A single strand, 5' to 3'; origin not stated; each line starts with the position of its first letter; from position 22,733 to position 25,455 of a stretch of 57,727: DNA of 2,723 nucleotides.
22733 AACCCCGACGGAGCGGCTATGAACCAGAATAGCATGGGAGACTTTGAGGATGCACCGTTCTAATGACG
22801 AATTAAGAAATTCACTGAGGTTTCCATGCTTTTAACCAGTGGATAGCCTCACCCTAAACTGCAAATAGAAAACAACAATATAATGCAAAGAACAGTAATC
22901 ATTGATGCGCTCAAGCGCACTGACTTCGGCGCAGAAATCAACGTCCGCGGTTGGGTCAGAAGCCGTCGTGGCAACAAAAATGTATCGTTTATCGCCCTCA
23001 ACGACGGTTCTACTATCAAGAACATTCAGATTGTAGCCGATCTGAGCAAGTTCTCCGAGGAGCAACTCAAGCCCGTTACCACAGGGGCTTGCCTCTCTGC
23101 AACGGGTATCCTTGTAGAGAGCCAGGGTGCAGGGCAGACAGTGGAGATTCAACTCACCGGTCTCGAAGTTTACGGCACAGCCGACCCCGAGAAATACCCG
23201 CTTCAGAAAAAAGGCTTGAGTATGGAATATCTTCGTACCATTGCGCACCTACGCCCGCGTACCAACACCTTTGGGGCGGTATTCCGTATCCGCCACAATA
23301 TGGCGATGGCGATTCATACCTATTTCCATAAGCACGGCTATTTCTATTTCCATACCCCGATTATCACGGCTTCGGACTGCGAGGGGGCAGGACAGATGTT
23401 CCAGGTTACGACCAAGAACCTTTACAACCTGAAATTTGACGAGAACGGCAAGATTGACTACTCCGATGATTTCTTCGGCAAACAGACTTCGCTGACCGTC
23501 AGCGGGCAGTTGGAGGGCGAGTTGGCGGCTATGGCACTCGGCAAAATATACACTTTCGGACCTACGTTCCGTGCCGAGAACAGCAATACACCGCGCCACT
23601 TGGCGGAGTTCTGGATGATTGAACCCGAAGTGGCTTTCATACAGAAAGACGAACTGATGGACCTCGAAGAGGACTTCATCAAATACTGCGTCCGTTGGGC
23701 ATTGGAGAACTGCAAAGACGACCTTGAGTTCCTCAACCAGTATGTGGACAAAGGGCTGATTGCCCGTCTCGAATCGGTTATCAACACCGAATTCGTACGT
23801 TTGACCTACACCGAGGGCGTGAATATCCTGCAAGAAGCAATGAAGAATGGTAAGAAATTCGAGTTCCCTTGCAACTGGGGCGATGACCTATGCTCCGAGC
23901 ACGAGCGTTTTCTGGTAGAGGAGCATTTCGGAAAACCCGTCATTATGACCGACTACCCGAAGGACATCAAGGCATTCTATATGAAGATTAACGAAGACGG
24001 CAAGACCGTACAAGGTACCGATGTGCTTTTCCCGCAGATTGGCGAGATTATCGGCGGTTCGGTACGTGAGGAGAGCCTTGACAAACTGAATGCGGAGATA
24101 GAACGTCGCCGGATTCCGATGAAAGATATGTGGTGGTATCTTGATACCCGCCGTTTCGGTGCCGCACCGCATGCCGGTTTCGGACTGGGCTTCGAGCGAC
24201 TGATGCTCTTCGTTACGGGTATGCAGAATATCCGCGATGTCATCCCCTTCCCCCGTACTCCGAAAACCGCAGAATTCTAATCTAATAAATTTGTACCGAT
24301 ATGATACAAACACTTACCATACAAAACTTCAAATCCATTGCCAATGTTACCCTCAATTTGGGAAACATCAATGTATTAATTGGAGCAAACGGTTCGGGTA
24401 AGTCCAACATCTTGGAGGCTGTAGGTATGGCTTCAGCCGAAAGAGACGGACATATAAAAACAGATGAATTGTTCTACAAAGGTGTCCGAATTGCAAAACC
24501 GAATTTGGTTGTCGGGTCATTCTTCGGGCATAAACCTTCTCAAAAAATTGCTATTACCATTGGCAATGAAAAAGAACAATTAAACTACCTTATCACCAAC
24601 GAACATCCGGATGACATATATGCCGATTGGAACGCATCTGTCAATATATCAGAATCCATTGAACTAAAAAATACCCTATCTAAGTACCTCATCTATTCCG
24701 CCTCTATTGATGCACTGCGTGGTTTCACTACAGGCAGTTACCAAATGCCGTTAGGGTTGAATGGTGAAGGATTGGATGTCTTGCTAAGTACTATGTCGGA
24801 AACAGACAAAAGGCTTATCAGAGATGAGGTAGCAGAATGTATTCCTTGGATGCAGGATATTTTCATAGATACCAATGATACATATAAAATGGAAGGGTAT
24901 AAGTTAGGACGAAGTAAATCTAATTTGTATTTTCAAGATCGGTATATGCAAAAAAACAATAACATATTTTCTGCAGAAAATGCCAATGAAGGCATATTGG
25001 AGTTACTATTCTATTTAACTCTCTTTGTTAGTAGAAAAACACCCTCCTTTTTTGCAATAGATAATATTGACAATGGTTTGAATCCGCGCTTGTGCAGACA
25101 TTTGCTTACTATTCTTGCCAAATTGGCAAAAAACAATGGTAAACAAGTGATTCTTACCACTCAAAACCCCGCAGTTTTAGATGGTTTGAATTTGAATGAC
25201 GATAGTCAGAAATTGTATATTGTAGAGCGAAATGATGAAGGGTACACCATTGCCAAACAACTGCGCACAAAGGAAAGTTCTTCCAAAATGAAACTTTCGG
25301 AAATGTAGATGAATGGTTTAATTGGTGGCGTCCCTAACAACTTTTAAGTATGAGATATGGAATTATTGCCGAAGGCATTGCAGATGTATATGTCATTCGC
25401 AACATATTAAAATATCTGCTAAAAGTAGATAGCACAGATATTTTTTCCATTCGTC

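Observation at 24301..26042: P-loop ABC/SMC-type ATPase + DUF4276/TOPRIM-like partner: candidate uncharacterised two-gene defence module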

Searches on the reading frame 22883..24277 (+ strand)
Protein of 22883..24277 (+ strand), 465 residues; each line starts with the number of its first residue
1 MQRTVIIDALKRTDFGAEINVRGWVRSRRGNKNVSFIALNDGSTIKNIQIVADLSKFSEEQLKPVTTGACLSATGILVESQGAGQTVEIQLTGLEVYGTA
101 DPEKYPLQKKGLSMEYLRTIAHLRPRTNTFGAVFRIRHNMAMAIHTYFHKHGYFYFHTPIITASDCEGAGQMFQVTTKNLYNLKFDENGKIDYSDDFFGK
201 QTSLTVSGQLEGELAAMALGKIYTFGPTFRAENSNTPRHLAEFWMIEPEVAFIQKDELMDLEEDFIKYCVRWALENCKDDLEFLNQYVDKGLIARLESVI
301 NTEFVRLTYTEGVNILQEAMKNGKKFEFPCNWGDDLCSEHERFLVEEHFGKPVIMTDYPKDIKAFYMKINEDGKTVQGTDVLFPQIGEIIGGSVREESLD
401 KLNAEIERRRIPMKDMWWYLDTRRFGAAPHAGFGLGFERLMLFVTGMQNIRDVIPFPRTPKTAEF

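Call 42: find_encoding_contigs(protein=window:22883-24277:+, flank=6000, max_places=10)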
Protein window:22883-24277:+ (465 aa): 10 contigs read that carry it; 6 places shown.
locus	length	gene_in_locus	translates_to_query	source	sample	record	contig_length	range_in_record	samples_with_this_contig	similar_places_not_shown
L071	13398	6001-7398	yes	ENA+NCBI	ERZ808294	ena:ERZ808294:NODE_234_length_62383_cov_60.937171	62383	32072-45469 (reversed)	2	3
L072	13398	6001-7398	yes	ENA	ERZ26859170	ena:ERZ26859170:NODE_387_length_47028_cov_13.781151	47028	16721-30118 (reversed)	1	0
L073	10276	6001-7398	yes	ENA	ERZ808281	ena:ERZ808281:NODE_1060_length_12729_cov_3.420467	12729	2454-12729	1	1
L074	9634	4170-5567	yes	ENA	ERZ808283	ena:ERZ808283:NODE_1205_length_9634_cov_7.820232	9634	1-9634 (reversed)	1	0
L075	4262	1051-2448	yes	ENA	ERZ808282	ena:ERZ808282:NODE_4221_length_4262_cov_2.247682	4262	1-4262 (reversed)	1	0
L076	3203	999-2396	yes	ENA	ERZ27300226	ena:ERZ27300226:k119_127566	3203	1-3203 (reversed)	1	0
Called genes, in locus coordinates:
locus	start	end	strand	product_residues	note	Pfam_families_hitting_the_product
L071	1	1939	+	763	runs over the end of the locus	PF13328:HD_4, PF01966:HD (weak), PF04607:RelA_SpoT, PF02824:TGS, PF28438:RelA_RIS, PF13291:ACT_4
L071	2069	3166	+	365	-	PF22544:HYDIN_VesB_CFA65-like_Ig, PF07610:DUF1573, PF22073:Cep192_D4 (faint), PF07610:DUF1573 (weak), PF22544:HYDIN_VesB_CFA65-like_Ig (weak)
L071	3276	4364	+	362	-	PF03308:MeaB, PF02492:cobW (faint)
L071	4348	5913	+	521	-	PF00772:DnaB, PF06745:ATPase (faint), PF13481:AAA_25, PF03796:DnaB_C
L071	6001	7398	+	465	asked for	PF01336:tRNA_anti-codon, PF00152:tRNA-synt_2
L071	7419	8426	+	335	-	PF02463:SMC_N, PF13175:AAA_15, PF13476:AAA_23, PF00005:ABC_tran (faint), PF13304:AAA_21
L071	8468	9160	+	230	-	-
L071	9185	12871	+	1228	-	PF13620:CarboxypepD_reg, PF13715:CarbopepD_reg_2 (weak)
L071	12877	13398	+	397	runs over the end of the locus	PF18942:DUF5689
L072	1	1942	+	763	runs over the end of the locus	PF13328:HD_4, PF01966:HD (weak), PF04607:RelA_SpoT, PF02824:TGS, PF28438:RelA_RIS, PF13291:ACT_4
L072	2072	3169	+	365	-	PF22544:HYDIN_VesB_CFA65-like_Ig, PF07610:DUF1573, PF22073:Cep192_D4 (faint), PF07610:DUF1573 (weak), PF22544:HYDIN_VesB_CFA65-like_Ig (weak)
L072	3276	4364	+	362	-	PF03308:MeaB, PF02492:cobW (faint)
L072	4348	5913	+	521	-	PF00772:DnaB, PF06745:ATPase (faint), PF13481:AAA_25, PF03796:DnaB_C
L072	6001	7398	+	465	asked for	PF01336:tRNA_anti-codon, PF00152:tRNA-synt_2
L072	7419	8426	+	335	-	PF02463:SMC_N, PF13175:AAA_15, PF13476:AAA_23, PF00005:ABC_tran (faint), PF13304:AAA_21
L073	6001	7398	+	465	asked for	PF01336:tRNA_anti-codon, PF00152:tRNA-synt_2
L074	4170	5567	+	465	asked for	PF01336:tRNA_anti-codon, PF00152:tRNA-synt_2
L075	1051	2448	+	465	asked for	PF01336:tRNA_anti-codon, PF00152:tRNA-synt_2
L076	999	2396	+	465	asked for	PF01336:tRNA_anti-codon, PF00152:tRNA-synt_2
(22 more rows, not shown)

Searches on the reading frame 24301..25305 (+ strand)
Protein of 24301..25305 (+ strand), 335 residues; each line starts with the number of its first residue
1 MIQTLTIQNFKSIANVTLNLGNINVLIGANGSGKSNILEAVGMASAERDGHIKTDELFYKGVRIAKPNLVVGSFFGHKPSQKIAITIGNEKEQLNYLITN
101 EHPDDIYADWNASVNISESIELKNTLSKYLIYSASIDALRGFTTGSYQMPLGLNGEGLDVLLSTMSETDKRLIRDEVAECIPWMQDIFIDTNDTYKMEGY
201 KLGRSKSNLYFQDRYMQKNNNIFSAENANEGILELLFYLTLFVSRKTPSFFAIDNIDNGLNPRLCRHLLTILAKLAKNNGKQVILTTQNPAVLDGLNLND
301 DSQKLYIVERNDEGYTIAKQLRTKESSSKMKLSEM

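Call 3: search_protein_families(library=pfam, proteins=[window:24301-25305:+], max_evalue=1)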
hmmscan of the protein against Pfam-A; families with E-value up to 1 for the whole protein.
window:24301-25305:+ (335 aa): 12 families
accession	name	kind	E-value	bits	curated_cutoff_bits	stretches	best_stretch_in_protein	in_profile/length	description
PF13304.12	AAA_21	-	6.5e-25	89.3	27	2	218-294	228-304/304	AAA domain, putative AbiEii toxin, Type IV TA system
PF13175.12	AAA_15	-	1.1e-15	58.6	32.1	2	1-46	1-48/374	AAA ATPase domain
PF02463.25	SMC_N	-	1.2e-12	48.2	40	2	1-42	1-45/220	RecF/RecN/SMC N terminal domain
PF13476.12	AAA_23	-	2.2e-10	42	27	1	5-128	2-110/201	AAA domain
PF00005.33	ABC_tran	-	1.2e-05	26.3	25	1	15-75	5-65/137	ABC transporter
PF11398.14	DUF2813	-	0.0027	17.6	21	1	3-44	4-45/372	Protein of unknown function (DUF2813)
PF13555.12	AAA_29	-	0.003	17.7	27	1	10-41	12-42/61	P-loop containing region of AAA domain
PF10088.15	DUF2326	-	0.0052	16.9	28.7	1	243-313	55-131/141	Uncharacterised protein conserved in bacteria (DUF2326)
PF13401.12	AAA_22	-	0.012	16.4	27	0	232-288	68-123/130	AAA domain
PF00004.35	AAA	-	0.068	14.1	21.2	0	244-298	54-119/131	ATPase family associated with various cellular activities (AAA)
PF25199.1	nSTAND_NTPase5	-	0.12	12.6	34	0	22-49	42-70/145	Novel STAND NTPase 5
PF13514.12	AAA_27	-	0.16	11.9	22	1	2-41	3-46/206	AAA domain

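Call 4: search_protein_families(library=padloc, proteins=[window:24301-25305:+], max_evalue=1)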
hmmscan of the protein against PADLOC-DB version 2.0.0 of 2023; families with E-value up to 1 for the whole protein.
window:24301-25305:+ (335 aa): 131 families (the best 25 are shown)
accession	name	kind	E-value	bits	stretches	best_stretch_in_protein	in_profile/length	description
PDLC04570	PDC-M31A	-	2.1e-76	255.7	2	117-330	153-374/395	-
PDLC04541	PDC-M25A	-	6.2e-30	102.5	2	138-324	173-341/380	-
PDLC04391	PDC-M07A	-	1.4e-28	98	2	111-311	171-366/412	-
PDLC04392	PDC-M07A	-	3.9e-27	93.4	2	1-46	1-46/432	-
PDLC04182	HEC-01A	-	5.3e-27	92.8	2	118-325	186-379/406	-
PDLC04393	PDC-M07A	-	6.1e-26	89.4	2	1-44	1-44/435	-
PDLC04175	HEC-01A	-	2.5e-25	87.3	2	2-54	6-58/363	-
PDLC04178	HEC-01A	-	2.4e-24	84.1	2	2-42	9-49/399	-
PDLC02980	AriA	-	3.5e-24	84.3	1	23-294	1-304/304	-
PDLC03878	NsnB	-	5e-23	80.4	1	1-302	1-290/345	-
PDLC04135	mad3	-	8.7e-23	79.5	2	2-91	2-99/374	mads_3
PDLC02979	AriA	-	1.1e-22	79.4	2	1-40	1-42/373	-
PDLC04389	PDC-M07A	-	1.5e-21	75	2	2-45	6-49/443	-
PDLC04176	HEC-01A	-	2.7e-20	71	2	2-51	3-53/371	-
PDLC02335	AbiLi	-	4.4e-20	70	1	1-319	49-260/326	AbiLi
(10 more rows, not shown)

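Call 5: search_protein_families(library=ncbifam, proteins=[window:24301-25305:+], max_evalue=1)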
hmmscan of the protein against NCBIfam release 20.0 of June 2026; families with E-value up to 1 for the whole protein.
window:24301-25305:+ (335 aa): 83 families (the best 25 are shown)
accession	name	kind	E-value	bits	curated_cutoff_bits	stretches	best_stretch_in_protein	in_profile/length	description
NF047739.1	antiphage_MADS3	equivalog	1.1e-13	51.2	420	2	1-42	1-42/427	methylation-associated defense system AAA family ATPase MAD3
TIGR00611.2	recf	equivalog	2.5e-11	43.3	172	1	2-47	1-47/339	DNA replication/repair protein RecF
NF038234.1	retron_eff_Eco8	equivalog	8.6e-10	37.8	250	1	2-41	3-43/679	retron Eco8 family effector endonuclease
NF041760.1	PtuA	equivalog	2.2e-08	33.5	500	1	2-41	52-92/524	retron Ec78 anti-phage system effector ATPase PtuA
NF003034.1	PRK03918.1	equivalog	3.9e-07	28.4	700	1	2-43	3-45/878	DNA double-strand break repair ATPase Rad50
NF041034.1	Rad50_Sulf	equivalog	7.3e-06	24.1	1000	1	2-65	3-67/872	DNA double-strand break repair ATPase Rad50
TIGR00634.1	recN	equivalog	1.9e-05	23.8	407.85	1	1-46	1-47/563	DNA repair protein RecN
TIGR01978.1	sufC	equivalog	2.7e-05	23.7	212.8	1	15-43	20-48/243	Fe-S cluster assembly ATPase SufC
NF002572.0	PRK02224.1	equivalog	5e-05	21.8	1087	1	2-44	3-46/888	DNA double-strand break repair ATPase Rad50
TIGR04521.1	ECF_ATPase_2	equivalog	5.6e-05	22.3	330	1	15-56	25-66/279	energy-coupling factor transporter ATPase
TIGR02169.1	SMC_prok_A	equivalog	6e-05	20.9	729.4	1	2-41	2-43/1165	chromosome segregation protein SMC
TIGR03608.1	L_ocin_972_ABC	subfamily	7.3e-05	22.3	254.85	1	14-57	17-60/206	putative bacteriocin export ABC transporter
TIGR03410.1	urea_trans_UrtE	equivalog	0.00018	21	285.8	1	16-55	21-60/230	urea ABC transporter ATP-binding subunit UrtE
NF010068.0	PRK13548.1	equivalog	0.00021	20.5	261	1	15-55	25-65/261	heme ABC transporter ATP-binding protein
NF041774.1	tung_ATPbind_TupC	equivalog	0.00026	20.1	400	1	12-53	17-58/319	tungstate ABC transporter ATP-binding protein TupC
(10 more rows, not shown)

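Call 54: search_solved_structures(query=window:24301-25305:+, max_evalue=0.01, show_alignments=4)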
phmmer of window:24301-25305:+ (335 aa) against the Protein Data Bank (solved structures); distinct sequences matched with E-value up to 0.01: 25.
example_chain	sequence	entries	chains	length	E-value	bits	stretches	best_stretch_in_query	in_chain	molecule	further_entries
6zz6_A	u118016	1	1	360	6.9e-06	28.9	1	5-79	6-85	Structural maintenance of chromosomes protein 1,Structural maintenance of chromosomes prot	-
1w1w_A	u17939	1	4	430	0.00014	24.6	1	5-62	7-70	STRUCTURAL MAINTENANCE OF CHROMOSOME 1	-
1us8_A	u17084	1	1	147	0.00015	24.5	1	2-66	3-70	DNA DOUBLE-STRAND BREAK REPAIR RAD50 ATPASE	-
1f2t_A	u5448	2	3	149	0.00016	24.4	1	2-66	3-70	RAD50 ABC-ATPASE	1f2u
1ii8_A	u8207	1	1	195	0.00025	23.7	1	3-66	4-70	Rad50 ABC-ATPase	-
3qkr_A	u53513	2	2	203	0.00027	23.6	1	3-65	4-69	DNA double-strand break repair rad50 ATPase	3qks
6p74_A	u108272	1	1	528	0.00036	23.2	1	1-44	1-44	Putative ATP-dependent endonuclease of the OLD family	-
4nck_A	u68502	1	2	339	0.00042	23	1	3-65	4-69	DNA double-strand break repair Rad50 ATPase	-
4nci_A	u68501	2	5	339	0.00051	22.7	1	3-65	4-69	DNA double-strand break repair Rad50 ATPase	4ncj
3qkt_A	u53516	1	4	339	0.00052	22.7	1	3-65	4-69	DNA double-strand break repair rad50 ATPase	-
4nch_A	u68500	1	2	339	0.00058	22.5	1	3-65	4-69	DNA double-strand break repair Rad50 ATPase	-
3qku_A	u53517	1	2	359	0.00058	22.5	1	3-65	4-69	DNA double-strand break repair rad50 ATPase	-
4yms_J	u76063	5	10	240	0.00083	22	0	15-77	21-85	ABC-type polar amino acid transport system, ATPase component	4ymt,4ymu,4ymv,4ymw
8roc_A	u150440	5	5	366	0.00085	22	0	3-67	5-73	Structural maintenance of chromosomes protein 1A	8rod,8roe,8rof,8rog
6zz6_B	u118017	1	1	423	0.0013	21.4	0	3-56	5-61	Structural maintenance of chromosomes protein 3,Structural maintenance of chromosomes prot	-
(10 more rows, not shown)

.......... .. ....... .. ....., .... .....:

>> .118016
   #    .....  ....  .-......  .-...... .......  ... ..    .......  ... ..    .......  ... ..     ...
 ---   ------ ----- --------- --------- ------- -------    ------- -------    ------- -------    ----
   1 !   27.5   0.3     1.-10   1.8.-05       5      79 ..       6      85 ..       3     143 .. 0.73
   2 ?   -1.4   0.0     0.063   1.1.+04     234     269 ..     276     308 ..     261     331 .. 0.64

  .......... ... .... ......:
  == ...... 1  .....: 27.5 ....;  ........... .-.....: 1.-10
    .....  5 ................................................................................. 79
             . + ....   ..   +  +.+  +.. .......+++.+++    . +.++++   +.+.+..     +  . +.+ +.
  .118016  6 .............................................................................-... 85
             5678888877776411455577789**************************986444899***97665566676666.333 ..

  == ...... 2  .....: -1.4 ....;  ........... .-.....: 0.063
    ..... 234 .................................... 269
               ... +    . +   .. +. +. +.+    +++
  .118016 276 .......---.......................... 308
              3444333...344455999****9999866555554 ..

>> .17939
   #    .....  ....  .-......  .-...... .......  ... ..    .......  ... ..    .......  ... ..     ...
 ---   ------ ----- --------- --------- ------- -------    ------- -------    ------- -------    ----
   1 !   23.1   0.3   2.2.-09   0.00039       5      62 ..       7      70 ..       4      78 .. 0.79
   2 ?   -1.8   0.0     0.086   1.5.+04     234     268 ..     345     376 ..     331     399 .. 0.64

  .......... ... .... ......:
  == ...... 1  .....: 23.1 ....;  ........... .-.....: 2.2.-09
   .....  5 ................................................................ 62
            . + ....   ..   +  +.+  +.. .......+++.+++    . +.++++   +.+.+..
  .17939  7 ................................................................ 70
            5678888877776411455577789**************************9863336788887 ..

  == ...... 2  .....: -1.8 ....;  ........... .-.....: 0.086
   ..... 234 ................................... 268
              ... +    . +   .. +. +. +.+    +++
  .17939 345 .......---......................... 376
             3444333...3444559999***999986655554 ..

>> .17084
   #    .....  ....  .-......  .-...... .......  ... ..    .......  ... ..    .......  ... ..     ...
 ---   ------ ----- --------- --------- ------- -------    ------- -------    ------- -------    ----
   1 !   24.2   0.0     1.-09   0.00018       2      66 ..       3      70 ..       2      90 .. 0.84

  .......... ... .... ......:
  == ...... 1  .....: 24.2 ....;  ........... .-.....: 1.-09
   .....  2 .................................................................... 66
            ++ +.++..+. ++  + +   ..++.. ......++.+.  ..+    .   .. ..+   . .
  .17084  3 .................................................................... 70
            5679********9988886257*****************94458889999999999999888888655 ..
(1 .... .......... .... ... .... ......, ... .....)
